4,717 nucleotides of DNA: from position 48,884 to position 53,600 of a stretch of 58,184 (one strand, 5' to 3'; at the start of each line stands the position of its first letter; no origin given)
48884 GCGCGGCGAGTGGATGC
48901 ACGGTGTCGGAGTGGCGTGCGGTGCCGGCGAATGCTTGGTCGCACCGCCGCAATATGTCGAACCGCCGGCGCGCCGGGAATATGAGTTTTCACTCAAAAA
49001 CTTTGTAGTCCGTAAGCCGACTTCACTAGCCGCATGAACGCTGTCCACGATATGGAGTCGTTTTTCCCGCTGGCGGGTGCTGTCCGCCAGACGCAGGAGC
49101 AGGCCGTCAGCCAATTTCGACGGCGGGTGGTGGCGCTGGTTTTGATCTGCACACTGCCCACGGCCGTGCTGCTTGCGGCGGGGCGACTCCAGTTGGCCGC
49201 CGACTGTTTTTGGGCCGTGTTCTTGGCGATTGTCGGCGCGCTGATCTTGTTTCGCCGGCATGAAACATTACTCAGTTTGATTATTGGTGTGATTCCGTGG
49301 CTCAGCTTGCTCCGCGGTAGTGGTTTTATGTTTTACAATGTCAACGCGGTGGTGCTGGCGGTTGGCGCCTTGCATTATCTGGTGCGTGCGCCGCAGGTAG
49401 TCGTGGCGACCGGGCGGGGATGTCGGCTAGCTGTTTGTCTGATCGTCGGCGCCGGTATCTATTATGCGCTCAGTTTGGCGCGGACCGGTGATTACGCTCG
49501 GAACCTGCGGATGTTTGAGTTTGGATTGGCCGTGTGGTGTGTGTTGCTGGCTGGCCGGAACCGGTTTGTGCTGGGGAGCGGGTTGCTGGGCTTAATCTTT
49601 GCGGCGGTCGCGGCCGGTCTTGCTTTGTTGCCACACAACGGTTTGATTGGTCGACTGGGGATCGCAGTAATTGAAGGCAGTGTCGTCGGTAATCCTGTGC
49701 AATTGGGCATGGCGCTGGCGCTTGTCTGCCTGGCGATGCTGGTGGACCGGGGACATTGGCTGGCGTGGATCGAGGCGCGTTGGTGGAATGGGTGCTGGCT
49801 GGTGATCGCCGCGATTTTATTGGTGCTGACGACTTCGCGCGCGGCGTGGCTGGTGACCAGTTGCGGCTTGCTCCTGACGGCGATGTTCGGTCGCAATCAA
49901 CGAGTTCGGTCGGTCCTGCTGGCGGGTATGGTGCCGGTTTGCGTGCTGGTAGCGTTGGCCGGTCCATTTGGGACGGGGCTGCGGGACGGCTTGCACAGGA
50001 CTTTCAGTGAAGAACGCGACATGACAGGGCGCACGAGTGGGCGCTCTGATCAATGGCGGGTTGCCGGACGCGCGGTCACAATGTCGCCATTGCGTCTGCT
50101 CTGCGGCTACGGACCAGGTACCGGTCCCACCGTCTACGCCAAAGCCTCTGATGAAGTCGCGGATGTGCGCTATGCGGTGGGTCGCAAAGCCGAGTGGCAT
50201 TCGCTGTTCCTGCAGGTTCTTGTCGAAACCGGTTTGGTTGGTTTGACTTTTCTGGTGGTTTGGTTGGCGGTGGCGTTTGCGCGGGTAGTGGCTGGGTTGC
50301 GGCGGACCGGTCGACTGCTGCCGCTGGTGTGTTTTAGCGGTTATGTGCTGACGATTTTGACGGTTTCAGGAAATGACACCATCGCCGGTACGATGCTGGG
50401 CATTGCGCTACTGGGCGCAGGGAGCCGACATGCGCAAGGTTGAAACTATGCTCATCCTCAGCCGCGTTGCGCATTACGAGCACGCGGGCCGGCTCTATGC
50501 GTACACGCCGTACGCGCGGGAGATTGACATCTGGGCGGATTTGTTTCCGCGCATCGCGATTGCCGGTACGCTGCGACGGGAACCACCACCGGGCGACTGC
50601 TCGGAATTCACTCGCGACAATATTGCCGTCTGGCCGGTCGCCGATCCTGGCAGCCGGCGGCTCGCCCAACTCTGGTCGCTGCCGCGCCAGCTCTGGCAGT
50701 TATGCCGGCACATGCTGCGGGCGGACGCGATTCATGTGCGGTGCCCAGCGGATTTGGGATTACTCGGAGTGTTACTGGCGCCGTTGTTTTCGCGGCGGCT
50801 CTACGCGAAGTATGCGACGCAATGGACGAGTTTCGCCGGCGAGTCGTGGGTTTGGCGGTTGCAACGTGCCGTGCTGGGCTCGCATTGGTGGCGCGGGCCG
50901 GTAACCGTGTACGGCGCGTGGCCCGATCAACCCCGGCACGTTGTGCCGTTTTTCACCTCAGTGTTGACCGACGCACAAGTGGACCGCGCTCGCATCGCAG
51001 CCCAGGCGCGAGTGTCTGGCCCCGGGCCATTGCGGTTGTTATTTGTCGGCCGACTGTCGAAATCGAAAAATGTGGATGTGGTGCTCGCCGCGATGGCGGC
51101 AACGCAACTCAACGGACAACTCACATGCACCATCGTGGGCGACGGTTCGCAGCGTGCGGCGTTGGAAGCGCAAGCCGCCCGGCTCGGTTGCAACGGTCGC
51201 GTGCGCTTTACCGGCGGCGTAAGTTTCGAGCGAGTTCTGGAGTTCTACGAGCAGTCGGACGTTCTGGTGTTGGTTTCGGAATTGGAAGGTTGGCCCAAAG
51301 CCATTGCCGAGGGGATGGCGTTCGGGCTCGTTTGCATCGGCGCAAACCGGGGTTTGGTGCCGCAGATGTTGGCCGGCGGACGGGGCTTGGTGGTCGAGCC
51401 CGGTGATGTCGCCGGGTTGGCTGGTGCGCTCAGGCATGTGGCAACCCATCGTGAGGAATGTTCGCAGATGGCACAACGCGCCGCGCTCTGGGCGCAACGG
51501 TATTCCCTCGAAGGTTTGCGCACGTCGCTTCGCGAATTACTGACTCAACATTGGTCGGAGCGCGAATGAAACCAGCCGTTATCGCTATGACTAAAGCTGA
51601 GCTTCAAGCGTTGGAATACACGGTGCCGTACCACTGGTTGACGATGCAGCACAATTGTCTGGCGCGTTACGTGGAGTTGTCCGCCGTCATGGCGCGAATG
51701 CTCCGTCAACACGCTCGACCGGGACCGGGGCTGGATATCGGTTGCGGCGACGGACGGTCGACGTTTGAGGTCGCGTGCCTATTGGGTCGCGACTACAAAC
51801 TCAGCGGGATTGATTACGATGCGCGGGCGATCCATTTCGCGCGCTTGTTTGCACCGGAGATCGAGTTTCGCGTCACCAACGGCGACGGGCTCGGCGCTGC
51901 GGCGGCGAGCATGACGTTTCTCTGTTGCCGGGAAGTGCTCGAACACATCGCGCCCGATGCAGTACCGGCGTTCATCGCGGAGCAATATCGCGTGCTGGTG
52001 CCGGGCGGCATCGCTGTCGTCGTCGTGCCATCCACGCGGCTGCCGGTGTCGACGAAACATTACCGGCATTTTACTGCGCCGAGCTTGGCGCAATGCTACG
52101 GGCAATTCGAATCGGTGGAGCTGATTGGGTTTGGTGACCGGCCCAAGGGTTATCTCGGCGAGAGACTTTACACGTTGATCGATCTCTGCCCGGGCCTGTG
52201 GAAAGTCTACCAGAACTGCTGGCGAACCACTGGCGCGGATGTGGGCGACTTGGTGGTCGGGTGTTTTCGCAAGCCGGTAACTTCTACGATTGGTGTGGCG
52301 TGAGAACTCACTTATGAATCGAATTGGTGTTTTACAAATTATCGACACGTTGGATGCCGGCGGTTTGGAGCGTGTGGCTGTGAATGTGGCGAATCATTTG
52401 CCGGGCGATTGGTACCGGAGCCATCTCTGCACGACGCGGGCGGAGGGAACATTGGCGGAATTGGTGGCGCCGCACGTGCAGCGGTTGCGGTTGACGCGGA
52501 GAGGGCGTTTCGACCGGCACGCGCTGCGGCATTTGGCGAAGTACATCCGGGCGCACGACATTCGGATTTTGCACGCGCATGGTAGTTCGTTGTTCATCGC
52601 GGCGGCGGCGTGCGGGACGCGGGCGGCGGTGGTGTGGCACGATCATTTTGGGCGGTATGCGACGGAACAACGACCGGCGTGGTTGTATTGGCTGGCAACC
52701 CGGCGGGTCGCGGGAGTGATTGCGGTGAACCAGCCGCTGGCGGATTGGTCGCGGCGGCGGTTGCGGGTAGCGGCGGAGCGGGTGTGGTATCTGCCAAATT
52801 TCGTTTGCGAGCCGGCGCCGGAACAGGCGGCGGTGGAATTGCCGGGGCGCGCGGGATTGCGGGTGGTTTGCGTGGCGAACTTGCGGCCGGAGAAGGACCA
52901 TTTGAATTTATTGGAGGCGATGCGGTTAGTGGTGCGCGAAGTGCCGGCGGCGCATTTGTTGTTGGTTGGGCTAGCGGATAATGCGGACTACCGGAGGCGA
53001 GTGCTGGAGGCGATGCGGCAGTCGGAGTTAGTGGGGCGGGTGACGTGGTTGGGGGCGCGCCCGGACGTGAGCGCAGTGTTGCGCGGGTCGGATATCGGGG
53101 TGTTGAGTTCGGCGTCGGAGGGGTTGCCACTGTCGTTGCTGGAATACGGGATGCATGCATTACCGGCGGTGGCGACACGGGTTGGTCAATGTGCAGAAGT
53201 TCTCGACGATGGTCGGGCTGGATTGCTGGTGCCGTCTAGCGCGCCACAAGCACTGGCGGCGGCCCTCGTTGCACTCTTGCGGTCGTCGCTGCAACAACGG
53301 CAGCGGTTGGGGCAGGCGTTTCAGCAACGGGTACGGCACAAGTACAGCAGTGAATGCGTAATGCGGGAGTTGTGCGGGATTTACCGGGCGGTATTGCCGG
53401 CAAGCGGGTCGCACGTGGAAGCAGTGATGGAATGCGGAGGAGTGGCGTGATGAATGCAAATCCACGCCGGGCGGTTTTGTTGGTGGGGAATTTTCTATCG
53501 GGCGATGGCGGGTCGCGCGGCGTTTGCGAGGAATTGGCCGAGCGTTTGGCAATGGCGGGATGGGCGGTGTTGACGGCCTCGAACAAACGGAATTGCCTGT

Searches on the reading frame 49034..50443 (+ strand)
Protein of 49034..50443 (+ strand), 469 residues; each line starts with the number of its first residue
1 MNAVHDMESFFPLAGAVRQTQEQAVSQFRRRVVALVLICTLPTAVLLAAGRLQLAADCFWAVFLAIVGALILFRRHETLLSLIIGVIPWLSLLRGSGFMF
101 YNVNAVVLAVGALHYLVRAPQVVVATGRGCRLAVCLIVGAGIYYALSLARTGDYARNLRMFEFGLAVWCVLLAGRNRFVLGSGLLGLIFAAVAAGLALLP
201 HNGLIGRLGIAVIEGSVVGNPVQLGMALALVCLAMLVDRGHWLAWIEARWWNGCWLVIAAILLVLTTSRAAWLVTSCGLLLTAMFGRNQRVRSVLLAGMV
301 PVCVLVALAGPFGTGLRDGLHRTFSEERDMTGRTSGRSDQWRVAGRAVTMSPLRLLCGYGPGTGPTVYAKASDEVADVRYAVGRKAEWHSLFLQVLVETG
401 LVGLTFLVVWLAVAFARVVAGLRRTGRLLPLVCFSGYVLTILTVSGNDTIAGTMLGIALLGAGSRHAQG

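Call 44: search_protein_families(library=pfam, proteins=[window:49034-50443:+], max_evalue=0.001)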
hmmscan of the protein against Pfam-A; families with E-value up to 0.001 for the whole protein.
window:49034-50443:+ (469 aa): 1 family
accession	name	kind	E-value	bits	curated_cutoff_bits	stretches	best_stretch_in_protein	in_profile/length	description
PF04932.20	Wzy_C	-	8.4e-18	65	31.7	1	256-407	3-148/149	O-Antigen ligase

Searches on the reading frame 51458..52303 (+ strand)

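Call 44: search_protein_families(library=pfam, proteins=[window:51458-52303:+], max_evalue=0.001)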
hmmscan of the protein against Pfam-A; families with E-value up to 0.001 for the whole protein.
window:51458-52303:+ (281 aa): 6 families
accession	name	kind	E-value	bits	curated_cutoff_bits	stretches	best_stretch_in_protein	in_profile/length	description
PF13649.12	Methyltransf_25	-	1.5e-14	54.9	27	1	92-184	2-97/97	Methyltransferase domain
PF08241.18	Methyltransf_11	-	1.7e-13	51.4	21.2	1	92-187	1-94/95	Methyltransferase domain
PF13489.12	Methyltransf_23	-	8.3e-11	42.3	27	1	73-203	8-130/164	Methyltransferase domain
PF08242.18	Methyltransf_12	-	1.9e-08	35.3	30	1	92-185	1-97/98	Methyltransferase domain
PF13847.12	Methyltransf_31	-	1.6e-07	31.6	27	1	92-192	8-113/145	Methyltransferase domain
PF05175.20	MTS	-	0.00061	19.9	23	0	75-204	20-153/170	Methyltransferase small domain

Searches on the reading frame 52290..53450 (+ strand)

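Call 44: search_protein_families(library=pfam, proteins=[window:52290-53450:+], max_evalue=0.001)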
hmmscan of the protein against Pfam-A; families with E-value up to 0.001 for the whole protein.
window:52290-53450:+ (386 aa): 5 families
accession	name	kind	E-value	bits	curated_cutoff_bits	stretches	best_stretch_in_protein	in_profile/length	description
PF13692.12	Glyco_trans_1_4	-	1.8e-28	100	27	1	191-331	3-141/142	Glycosyl transferases group 1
PF00534.26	Glycos_transf_1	-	9.1e-26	90.9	26.4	1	192-345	18-170/172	Glycosyl transferases group 1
PF13439.12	Glyco_transf_4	-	3.8e-17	63.3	28.5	1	24-172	2-166/170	Glycosyltransferase Family 4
PF13579.12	Glyco_trans_4_4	-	6.6e-07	30.2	29.7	1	24-170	1-157/158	Glycosyl transferase 4-like domain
PF13524.12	Glyco_trans_1_2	-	0.00015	22.2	25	1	236-362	3-143/144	Glycosyl transferase-like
